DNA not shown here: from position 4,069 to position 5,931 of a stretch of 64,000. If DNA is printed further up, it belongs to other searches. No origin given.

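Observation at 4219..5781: CheD-REC-pseudoCheB triple fusion: a phosphorylation-controlled receptor deamidase with a catalytically dead methylesterase domain?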

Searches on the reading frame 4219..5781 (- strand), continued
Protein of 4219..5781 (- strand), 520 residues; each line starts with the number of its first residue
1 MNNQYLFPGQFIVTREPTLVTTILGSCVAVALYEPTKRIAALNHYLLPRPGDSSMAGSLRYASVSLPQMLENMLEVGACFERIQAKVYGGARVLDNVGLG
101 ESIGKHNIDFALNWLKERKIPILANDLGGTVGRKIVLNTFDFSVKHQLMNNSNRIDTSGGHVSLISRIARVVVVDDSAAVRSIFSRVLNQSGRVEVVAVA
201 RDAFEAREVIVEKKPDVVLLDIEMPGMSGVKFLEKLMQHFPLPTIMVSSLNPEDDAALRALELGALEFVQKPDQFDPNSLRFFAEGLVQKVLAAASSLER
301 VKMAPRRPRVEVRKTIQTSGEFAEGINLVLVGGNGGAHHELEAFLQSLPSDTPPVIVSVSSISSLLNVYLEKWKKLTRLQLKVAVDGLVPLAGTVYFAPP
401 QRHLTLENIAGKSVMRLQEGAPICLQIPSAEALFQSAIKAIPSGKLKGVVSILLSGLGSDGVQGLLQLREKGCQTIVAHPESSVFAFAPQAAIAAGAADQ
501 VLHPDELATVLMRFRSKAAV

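Call 6: search_solved_structures(query=window:4219-5781:-, max_evalue=0.001, show_alignments=4)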
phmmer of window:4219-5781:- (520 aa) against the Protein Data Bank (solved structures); distinct sequences matched with E-value up to 0.001: 197 (the best 60 are shown).
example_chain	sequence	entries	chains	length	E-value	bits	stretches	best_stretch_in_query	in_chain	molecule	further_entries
6ymz_A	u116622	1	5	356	1.5e-54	188.8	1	159-507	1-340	Protein-glutamate methylesterase/protein-glutamine glutaminase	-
1a2o_A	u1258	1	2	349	1.9e-52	181.8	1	169-508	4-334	CHEB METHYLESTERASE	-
7esg_A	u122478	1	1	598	3.7e-31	111.6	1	168-509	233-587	Glutathione S-transferase,Protein-glutamate methylesterase/protein-glutamine glutaminase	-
3t8y_A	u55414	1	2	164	4.6e-23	84.9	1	149-295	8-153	Chemotaxis response regulator protein-glutamate methylesterase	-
1chd_A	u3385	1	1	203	5e-20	74.9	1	324-508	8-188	CHEB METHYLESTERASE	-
2f9z_C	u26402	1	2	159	2.1e-18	69.6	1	8-138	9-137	PROTEIN (chemotaxis methylation protein)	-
9xzo_A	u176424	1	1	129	7.8e-15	57.8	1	169-281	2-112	De novo protein M1X0B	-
8q52_A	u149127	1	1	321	1.2e-13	53.9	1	160-279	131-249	Leucine-specific-binding protein,Chemotaxis protein CheY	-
6er7_A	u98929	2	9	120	4.2e-13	52.1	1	169-274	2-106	120aa long hypothetical chemotaxis protein (CheY)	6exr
9rhz_C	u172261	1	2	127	4.4e-13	52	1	169-274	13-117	Chemotaxis protein CheY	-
4iga_A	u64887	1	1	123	7e-13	51.4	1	170-274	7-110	Chemotaxis protein CheY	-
1tmy_A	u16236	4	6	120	8.2e-13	51.1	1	170-274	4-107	CHEY PROTEIN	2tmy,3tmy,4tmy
1u0s_Y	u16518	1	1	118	8.7e-13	51.1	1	170-274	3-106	Chemotaxis protein cheY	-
1dc7_A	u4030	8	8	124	8.9e-13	51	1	171-276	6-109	NITROGEN REGULATION PROTEIN | NITROGEN REGULATION PROTEIN NR(I) | NTRC RECEIVER DOMAIN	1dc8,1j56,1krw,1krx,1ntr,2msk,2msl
1dz3_A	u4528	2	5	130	3.6e-12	49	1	170-278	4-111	Stage 0 sporulation protein A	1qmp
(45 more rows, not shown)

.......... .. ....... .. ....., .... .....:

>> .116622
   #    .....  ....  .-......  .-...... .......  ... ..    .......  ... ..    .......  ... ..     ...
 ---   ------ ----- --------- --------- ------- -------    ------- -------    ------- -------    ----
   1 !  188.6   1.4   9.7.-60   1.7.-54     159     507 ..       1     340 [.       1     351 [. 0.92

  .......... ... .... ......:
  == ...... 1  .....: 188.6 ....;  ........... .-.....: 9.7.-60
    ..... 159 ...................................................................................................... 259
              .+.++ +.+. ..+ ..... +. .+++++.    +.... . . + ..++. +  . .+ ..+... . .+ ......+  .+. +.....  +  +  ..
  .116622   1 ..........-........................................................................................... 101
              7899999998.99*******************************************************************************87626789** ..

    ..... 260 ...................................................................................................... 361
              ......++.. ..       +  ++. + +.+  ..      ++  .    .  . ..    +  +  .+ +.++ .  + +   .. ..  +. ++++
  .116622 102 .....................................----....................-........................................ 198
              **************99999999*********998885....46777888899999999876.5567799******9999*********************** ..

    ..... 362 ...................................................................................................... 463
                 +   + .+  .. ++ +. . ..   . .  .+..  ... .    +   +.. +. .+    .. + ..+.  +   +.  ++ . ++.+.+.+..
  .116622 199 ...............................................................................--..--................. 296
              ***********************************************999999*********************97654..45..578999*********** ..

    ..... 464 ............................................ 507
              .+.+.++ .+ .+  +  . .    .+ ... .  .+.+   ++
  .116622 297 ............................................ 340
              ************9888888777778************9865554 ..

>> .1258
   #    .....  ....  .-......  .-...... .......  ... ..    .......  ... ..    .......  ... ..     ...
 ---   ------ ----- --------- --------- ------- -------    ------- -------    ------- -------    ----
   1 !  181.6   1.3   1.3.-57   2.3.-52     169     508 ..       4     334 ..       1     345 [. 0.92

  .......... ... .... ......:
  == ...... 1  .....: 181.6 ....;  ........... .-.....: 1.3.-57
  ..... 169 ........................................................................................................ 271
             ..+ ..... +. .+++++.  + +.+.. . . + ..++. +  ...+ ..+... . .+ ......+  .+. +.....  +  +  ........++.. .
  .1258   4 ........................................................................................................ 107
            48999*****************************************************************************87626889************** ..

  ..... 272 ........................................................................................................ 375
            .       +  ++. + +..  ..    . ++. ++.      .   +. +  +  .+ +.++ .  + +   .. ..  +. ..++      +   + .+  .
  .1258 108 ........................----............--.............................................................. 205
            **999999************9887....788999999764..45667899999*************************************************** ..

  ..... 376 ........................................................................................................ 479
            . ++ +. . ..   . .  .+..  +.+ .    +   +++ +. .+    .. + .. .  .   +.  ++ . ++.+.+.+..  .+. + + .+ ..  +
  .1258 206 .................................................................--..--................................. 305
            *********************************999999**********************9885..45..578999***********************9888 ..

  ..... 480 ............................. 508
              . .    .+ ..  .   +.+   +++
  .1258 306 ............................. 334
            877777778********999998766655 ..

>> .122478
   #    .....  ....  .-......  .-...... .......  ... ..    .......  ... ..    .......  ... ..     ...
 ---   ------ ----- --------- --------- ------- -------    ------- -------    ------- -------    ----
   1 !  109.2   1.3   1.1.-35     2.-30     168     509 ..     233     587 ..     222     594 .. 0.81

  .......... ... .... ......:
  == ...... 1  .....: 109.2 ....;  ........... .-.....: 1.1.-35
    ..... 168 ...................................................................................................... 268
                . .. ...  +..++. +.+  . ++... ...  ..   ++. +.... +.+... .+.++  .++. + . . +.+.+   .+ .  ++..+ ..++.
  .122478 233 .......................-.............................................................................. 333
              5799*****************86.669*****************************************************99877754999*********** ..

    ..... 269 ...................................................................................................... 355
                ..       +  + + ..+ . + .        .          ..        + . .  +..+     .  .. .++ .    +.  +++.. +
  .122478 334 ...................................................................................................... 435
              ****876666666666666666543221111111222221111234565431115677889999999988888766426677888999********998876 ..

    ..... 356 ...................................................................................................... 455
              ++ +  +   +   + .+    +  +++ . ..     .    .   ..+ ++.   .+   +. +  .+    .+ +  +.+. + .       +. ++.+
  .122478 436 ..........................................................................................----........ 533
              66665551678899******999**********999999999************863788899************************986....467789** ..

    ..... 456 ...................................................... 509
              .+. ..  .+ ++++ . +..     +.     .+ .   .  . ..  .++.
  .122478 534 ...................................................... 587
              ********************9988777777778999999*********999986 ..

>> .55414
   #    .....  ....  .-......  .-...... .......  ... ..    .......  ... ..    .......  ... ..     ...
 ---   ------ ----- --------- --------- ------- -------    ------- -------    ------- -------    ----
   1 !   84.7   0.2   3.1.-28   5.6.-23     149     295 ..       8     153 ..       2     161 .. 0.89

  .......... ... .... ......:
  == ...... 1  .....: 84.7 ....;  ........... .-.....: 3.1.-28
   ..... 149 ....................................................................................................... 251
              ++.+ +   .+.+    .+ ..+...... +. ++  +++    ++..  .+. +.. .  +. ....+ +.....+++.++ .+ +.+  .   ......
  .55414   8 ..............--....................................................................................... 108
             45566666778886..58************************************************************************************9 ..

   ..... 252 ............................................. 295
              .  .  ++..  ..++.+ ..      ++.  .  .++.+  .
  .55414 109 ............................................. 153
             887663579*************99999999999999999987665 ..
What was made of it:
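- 4222..4806 (-): CheB-like domain without catalytic Ser or His (residues 326-520). Asn334 is at 4780-4782, Ser360 at 4702-4704, and the retained Asp460 at 4402-4404. Alignments to 1a2o and 6ymz (call 6).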

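Call 8: find_related_loci(query=window:4219-5781:-, collection=genome_contigs, flank=8000)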
Query window:4219-5781:- (520 aa) in genome_contigs; peptide patterns used: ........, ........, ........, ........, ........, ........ (x = any residue, [..] = any of these).
57 stretches matched a pattern; 12 encode a relative of the query (tblastn E <= 1e-3); 12 distinct loci.
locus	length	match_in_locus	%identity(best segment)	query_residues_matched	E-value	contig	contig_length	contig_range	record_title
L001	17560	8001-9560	73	1-520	0e+0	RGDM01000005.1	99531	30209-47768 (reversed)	MAG: bacterium isolate WB6_1A_297 contig_100_4, whole genome shotgun sequence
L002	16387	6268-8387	71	1-520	0e+0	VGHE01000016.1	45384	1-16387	MAG: Betaproteobacteria bacterium isolate M_surface_10_m2_064 M_surface_10_m2_064_Ga0194123_10001026, whole genome shotg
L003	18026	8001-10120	72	1-520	0e+0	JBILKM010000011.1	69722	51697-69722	MAG: Silvanigrellaceae bacterium isolate ME2017-07-11_3300034066_group7_bin212 Rohwer_bin1146_scaffold_49_c1, whole geno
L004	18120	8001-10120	71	1-520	0e+0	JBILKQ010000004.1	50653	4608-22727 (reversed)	MAG: Silvanigrellaceae bacterium isolate ME2017-07-14_3300042517_group7_bin117 Rohwer_bin1147_scaffold_125_c1, whole gen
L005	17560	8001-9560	65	1-520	0e+0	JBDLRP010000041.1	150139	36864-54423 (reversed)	MAG: Pseudomonadota bacterium isolate icacos_2019_sw_WHONDRS-S19S_0094_B_bin.37 scaffold_1334200, whole genome shotgun s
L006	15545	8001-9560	64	1-520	0e+0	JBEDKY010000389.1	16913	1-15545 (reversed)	MAG: Pseudomonadota bacterium isolate NASQAN2015_101_B_bin.11 scaffold_448460, whole genome shotgun sequence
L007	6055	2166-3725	65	1-520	0e+0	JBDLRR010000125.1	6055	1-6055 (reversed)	MAG: Pseudomonadota bacterium isolate icacos_2019_sw_WHONDRS-S19S_0094_B_bin.43 scaffold_549000, whole genome shotgun se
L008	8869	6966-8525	66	1-520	0e+0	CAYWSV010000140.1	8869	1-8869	MAG TPA_asm: uncultured Oligoflexia bacterium isolate SRP278252_co3_411 genome assembly, contig: NODE_15984_length_8869_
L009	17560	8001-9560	63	1-520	0e+0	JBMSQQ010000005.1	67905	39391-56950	MAG: Silvanigrellaceae bacterium isolate ARD_V5_S3_50percent_ser_metabat.34 NODE_15_length_67905_cov_5.095269, whole gen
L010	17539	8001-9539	43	1-517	2e-136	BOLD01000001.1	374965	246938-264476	MAG: Oligoflexia bacterium BroJett040 DNA, sequence01, whole genome shotgun sequence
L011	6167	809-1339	28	172-343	2e-12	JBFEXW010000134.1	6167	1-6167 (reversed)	MAG: Marinobacterium sp. isolate Mix_mud09.2021.07.31 k141_2640876_length_6167_cov_8.0000, whole genome shotgun sequence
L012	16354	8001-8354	28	168-291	2e-6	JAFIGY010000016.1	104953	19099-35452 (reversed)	MAG: Chitinophaga niabensis isolate HJP_bin28 k141_167528, whole genome shotgun sequence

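Call 20: find_encoding_contigs(protein=P0026, flank=8000, max_places=2)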
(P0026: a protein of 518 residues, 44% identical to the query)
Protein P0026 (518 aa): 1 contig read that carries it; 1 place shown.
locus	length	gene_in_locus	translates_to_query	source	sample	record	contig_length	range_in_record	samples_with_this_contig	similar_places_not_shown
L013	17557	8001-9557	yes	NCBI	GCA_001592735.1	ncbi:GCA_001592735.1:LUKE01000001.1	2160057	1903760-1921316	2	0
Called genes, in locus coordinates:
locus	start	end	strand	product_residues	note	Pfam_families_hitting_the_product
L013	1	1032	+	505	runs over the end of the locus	PF20142:Scaffold (weak), PF01471:PG_binding_1, PF03734:YkuD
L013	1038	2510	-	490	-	-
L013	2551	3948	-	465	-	PF00672:HAMP (weak), PF00512:HisKA, PF02518:HATPase_c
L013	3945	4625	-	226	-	PF00072:Response_reg, PF00486:Trans_reg_C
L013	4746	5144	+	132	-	PF11969:DcpS_C, PF01230:HIT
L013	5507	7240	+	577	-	PF01627:Hpt, PF02518:HATPase_c, PF01584:CheW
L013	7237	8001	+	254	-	PF01584:CheW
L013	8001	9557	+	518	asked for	PF03975:CheD, PF00072:Response_reg, PF01339:CheB_methylest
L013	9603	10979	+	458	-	PF00171:Aldedh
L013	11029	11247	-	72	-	-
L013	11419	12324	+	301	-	-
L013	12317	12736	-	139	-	PF00072:Response_reg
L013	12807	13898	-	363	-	PF01820:Dala_Dala_lig_N, PF02222:ATP-grasp, PF02655:ATP-grasp_3 (weak), PF02786:CPSase_L_D2 (weak), PF07478:Dala_Dala_lig_C, PF13535:ATP-grasp_4 (faint)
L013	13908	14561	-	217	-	PF01965:DJ-1_PfpI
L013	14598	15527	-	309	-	-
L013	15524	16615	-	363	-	PF13527:Acetyltransf_9, PF00583:Acetyltransf_1 (weak), PF13508:Acetyltransf_7 (weak)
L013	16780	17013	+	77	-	PF13459:Fer4_15 (weak), PF13370:Fer4_13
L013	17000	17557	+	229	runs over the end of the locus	PF00730:HhH-GPD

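Call 21: find_encoding_contigs(protein=P0099, flank=8000, max_places=2)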
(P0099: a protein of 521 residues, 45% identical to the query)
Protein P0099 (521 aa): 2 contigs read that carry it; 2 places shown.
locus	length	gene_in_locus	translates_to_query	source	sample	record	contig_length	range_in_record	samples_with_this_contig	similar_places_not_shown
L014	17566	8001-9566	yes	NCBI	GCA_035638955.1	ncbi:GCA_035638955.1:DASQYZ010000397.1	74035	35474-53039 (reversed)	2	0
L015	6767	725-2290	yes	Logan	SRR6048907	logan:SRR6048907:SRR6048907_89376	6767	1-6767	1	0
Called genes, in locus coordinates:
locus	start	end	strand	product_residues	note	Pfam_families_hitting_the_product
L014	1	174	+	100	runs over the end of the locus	-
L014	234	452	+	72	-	-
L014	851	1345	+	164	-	-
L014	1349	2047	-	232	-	PF00072:Response_reg, PF07238:PilZ (weak)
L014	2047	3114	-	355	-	PF08668:HDOD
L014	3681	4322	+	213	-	PF14273:DUF4360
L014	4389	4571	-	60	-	-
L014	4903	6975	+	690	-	PF00072:Response_reg, PF01627:Hpt, PF02895:H-kinase_dim (weak), PF02518:HATPase_c, PF01584:CheW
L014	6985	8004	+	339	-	PF01584:CheW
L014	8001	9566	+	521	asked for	PF03975:CheD, PF00072:Response_reg, PF01339:CheB_methylest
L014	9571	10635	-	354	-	PF00072:Response_reg, PF01339:CheB_methylest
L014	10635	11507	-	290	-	PF03705:CheR_N (weak), PF01739:CheR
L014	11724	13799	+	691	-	PF02743:dCache_1 (weak), PF00015:MCPsignal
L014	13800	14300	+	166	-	PF01584:CheW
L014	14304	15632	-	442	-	PF00512:HisKA, PF02518:HATPase_c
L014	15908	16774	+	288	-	-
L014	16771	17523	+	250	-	PF00899:ThiF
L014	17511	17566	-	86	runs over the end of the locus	-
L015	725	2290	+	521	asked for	PF03975:CheD, PF00072:Response_reg, PF01339:CheB_methylest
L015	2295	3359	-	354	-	PF00072:Response_reg, PF01339:CheB_methylest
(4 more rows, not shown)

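Call 33: search_protein_representatives(protein=window:4219-5781:-)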
Query: 520 residues. Proteins with E-value up to 0.001 (for the whole library): 207160; up to 1e-10: 19674; up to 1e-30: 1844. The best 150 are listed.
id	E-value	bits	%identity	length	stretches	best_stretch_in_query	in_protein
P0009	3.5e-220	748.2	65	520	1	1-520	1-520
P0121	8.9e-137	473.2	47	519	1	2-519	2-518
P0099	9.6e-124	430.2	45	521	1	1-517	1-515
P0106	7.0e-123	427.3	45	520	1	3-516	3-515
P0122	2.9e-120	418.7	45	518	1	2-519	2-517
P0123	1.1e-116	406.9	46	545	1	2-519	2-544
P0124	6.1e-115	401.1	42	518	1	2-518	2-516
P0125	1.2e-111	390.3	40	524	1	1-517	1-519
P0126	1.4e-108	380.2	41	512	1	2-519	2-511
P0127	9.4e-108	377.4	40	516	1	1-517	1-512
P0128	1.7e-107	376.6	39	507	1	2-516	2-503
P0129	4.0e-107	375.4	40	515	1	3-516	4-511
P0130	6.8e-106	371.3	40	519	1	3-516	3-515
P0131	1.0e-98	347.6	39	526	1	4-518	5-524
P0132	4.0e-96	339.1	39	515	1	3-506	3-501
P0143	1.0e-77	278.4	34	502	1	4-512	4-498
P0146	6.5e-72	259.3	32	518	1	1-512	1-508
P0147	1.5e-67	244.9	33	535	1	1-505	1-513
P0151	1.3e-64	235.2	30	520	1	1-511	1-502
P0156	1.5e-62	228.4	31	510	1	6-507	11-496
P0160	6.8e-61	222.9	32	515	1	4-511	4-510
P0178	1.1e-55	205.7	30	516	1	9-515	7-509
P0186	1.8e-53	198.4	30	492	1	6-513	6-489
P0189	3.4e-53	197.5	28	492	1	9-513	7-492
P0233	1.5e-48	182.2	29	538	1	8-512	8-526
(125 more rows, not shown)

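Call 38: list_cluster_members(proteins=[P0143, P0146, P0147, P0151, P0156, P0160, P0178, P0186, P0189, P0233])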
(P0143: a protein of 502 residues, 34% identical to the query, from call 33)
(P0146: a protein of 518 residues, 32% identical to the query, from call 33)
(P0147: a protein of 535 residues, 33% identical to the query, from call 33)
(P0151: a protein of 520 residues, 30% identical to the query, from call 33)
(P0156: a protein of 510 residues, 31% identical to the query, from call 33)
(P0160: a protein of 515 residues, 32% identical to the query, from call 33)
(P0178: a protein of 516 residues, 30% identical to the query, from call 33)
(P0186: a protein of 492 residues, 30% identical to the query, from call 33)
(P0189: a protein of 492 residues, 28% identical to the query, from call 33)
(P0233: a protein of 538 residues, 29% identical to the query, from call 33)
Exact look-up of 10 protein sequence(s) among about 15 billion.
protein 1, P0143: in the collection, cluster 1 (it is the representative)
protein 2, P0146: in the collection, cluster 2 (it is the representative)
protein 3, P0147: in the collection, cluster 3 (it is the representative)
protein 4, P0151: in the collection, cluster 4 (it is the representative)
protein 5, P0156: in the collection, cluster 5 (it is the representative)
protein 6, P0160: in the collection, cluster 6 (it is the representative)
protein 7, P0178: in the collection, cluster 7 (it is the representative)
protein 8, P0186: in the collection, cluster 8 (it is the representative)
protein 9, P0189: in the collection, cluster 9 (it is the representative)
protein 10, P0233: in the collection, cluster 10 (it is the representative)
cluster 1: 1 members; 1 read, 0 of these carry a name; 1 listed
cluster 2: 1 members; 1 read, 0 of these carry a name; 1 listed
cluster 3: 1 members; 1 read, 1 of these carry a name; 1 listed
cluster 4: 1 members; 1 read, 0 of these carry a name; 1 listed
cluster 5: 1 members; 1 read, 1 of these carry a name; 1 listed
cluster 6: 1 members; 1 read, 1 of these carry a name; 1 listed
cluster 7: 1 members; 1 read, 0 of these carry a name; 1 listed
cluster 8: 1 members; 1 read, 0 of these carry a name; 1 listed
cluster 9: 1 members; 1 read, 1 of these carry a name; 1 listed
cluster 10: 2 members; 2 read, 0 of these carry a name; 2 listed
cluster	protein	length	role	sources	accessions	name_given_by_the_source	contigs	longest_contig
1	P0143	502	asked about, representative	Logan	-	-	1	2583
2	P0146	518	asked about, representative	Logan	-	-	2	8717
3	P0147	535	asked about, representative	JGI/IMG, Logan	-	two-component system chemotaxis response regulator CheB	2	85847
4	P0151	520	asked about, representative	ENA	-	-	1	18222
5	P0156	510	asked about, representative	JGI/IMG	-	two-component system chemotaxis response regulator CheB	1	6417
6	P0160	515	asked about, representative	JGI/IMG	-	chemotaxis response regulator CheB/chemotaxis receptor (MCP) glutamine deamidase CheD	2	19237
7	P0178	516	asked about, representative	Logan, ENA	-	-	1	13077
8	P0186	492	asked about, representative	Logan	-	-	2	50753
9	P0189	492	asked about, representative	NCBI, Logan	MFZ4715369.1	MAG: chemotaxis-specific protein-glutamate methyltransferase CheB [Bacteriovoracaceae ...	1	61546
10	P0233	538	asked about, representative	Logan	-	-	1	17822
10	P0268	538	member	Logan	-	-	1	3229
